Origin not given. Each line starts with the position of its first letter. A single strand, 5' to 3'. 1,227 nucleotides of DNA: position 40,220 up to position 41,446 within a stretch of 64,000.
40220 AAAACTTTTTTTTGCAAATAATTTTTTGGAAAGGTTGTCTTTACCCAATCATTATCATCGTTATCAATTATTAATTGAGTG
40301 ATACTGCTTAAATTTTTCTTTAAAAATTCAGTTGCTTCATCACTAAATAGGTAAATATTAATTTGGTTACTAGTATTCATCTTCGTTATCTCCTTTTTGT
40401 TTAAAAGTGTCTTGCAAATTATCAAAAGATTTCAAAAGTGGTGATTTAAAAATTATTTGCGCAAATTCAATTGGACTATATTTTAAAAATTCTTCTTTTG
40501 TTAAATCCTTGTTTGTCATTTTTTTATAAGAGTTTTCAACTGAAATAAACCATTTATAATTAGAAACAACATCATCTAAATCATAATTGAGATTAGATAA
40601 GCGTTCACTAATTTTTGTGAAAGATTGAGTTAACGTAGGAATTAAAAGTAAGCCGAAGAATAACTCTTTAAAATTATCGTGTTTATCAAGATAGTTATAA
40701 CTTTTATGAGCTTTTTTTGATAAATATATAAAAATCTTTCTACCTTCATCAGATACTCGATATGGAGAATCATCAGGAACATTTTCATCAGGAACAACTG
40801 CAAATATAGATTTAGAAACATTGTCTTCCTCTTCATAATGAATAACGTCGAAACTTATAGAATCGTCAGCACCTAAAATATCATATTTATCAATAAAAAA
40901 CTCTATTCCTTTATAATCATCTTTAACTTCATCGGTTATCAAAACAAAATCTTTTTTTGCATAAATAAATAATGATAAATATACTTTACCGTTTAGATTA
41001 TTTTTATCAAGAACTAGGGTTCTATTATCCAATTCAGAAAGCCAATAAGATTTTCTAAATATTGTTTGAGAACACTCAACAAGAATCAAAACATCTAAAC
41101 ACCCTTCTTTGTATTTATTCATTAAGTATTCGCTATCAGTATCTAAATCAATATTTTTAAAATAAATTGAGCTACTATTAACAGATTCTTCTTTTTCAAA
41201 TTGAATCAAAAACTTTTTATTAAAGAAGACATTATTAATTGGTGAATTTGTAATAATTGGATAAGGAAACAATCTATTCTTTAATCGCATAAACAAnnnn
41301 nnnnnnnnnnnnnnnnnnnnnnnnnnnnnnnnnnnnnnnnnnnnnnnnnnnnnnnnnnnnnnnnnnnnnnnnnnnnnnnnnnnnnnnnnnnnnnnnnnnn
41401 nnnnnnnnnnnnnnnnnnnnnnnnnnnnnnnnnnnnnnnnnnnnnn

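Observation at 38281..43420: Tightly coupled five-gene operon: small protein, GHKL ATPase, two unknown proteins, and a Dam-family methyltransferase with an extra C-terminal domain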

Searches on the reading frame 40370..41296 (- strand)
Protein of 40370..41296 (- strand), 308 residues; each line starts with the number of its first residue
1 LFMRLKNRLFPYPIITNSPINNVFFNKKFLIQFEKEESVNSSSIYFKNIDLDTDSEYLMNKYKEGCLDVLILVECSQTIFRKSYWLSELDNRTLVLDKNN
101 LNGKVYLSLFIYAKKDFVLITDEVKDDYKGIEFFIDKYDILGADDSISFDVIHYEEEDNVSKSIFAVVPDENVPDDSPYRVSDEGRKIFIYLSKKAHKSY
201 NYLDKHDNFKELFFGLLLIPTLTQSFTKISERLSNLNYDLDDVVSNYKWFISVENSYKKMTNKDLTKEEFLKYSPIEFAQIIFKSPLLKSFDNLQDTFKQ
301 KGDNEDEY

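Call 3: search_protein_families(library=pfam, proteins=[window:40370-41296:-], max_evalue=0.1)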
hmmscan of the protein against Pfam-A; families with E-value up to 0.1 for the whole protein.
window:40370-41296:- (308 aa): 0 families

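Call 4: search_protein_families(library=padloc, proteins=[window:40370-41296:-], max_evalue=0.1)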
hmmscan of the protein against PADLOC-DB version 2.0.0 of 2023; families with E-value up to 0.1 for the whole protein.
window:40370-41296:- (308 aa): 1 family
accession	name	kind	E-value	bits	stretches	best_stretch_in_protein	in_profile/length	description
PDLC04583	PDC-M33B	-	4.1e-47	158.9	1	3-301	1-286/289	-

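Call 5: search_protein_families(library=ncbifam, proteins=[window:40370-41296:-], max_evalue=0.1)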
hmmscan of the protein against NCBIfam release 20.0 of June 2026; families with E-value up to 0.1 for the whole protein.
window:40370-41296:- (308 aa): 0 families

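Call 18: find_homologous_proteins(query=window:40370-41296:-, max_evalue=0.001)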
Query window:40370-41296:- (308 aa): 7 proteins with E <= 0.001 among 918 candidates.
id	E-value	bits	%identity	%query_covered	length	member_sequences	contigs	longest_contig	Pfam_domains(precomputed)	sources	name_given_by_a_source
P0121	1.8e-193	659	99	99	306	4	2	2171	-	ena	-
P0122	7.4e-64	234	38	99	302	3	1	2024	-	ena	-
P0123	1.2e-47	181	33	99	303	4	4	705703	-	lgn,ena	-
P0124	1.5e-37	148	34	99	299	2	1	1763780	-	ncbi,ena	-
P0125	8.5e-32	129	31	99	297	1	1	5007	-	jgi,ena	-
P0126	7.7e-29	119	28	99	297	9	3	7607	-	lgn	-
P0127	4.1e-16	77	28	99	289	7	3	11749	-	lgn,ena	-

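Call 26: search_solved_structures(query=A2, max_evalue=5)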
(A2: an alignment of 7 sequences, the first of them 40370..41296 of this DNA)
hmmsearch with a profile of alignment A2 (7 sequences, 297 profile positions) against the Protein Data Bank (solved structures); distinct sequences matched with E-value up to 5: 2.
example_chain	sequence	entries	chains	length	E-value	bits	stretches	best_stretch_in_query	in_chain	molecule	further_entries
7xdr_A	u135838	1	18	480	0.22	13.9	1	92-151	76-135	Glucosylglycerol phosphorylase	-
7xdq_A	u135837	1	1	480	0.59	12.5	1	92-151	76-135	Glucosylglycerol phosphorylase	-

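Call 34: predict_structure(alignment_id=A2)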
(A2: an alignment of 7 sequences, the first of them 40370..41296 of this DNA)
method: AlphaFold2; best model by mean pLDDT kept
length: 308 residues; sequences in the alignment: 7
mean_pLDDT: 78.1   pTM: 0.46
mean pLDDT of the five models: 78.1, 75.7, 75.2, 74.9, 73.8
residues with pLDDT >= 90: 56; 70-90: 185; 50-70: 44; < 50: 23
segments of 3 or more residues with pLDDT < 50: 1-8, 154-162, 303-308
pLDDT, mean of each block of 10 residues (from residue 1): 41 75 75 79 87 88 91 77 89 86 82 90 79 86 76 44 72 81 82 84 72 76 92 87 84 82 90 90 67 64 44
secondary structure, 60 per line:
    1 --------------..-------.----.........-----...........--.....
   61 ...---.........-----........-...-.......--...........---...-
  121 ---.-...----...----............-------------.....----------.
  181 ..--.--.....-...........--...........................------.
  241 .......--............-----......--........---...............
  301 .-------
elements in order: E29-37 E43-53 H56-63 E67-75 E81-85 E94-97 E103-113 E117-119 E133-135 E140-151 E165-169 E180-182 E188-192 H194-204 H207-233 H240-246 H250-261 H267-272 H275-282 H286-301

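Call 38: fold_search(model_id=the predicted structure, library=pdb)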
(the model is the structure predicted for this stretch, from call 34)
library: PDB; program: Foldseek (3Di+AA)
matches with E <= 10: 975; with E <= 0.001: 0
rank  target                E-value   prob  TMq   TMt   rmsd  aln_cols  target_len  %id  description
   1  4y5x_L                2.8e-03  0.99  0.21  0.29   7.5       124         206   10  Diabody 305 complex with EpoR (released 2015-03-18)
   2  4y5x_F                4.2e-03  0.99  0.20  0.28   7.5       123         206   10  Diabody 305 complex with EpoR (released 2015-03-18)
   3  4y5x_I                6.7e-03  0.99  0.21  0.29   7.4       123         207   10  Diabody 305 complex with EpoR (released 2015-03-18)
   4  3di2_B                8.0e-03  0.99  0.22  0.31   7.3       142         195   10  Crystal structure of the complex of human interleukin-7 with unglycosylated human interleukin-7 receptor alpha ectodom (released 2009-01-27)
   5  4nn5_B                8.5e-03  0.98  0.21  0.30   7.3       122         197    9  Cytokine receptor complex - Crystal form 1A (released 2014-03-19)
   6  4nn6_B                9.0e-03  0.99  0.21  0.30   7.1       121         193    9  Cytokine receptor complex - Crystal form 1B (released 2014-03-19)
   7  1x5f_MODEL_1_A        9.6e-03  0.96  0.22  0.44   7.3       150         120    7  The solution structure of the first fibronectin type III domain of human Neogenin (released 2005-11-15)
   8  4nn7_B                1.3e-02  0.97  0.21  0.30   7.2       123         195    9  Cytokine receptor complex - Crystal form 2 (released 2014-03-19)
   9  3di3_B                1.3e-02  0.97  0.20  0.29   7.4       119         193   13  Crystal structure of the complex of human interleukin-7 with glycosylated human interleukin-7 receptor alpha ectodomai (released 2009-01-27)
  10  3di2_D                1.7e-02  0.97  0.22  0.31   7.3       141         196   11  Crystal structure of the complex of human interleukin-7 with unglycosylated human interleukin-7 receptor alpha ectodom (released 2009-01-27)
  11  6mof_B                1.8e-02  0.90  0.19  0.25   7.8       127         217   12  Monomeric DARPin G2 complex with EpoR (released 2019-06-05)
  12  3tgx_E                1.8e-02  0.85  0.20  0.27   8.0       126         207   10  IL-21:IL21R complex (released 2012-02-15)
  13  6p67_I                1.9e-02  0.96  0.20  0.30   7.0       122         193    9  Crystal Structure of a Complex of human IL-7Ralpha with an anti-IL-7Ralpha 2B8 Fab (released 2019-09-04)
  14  3up1_B                1.9e-02  0.96  0.20  0.29   7.6       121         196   12  Crystal structure of the unliganded human interleukin-7 receptor extracellular domain (released 2012-02-08)
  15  6nmy_A                1.9e-02  0.92  0.20  0.27   7.4       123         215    8  A Cytokine-receptor complex (released 2020-01-22)
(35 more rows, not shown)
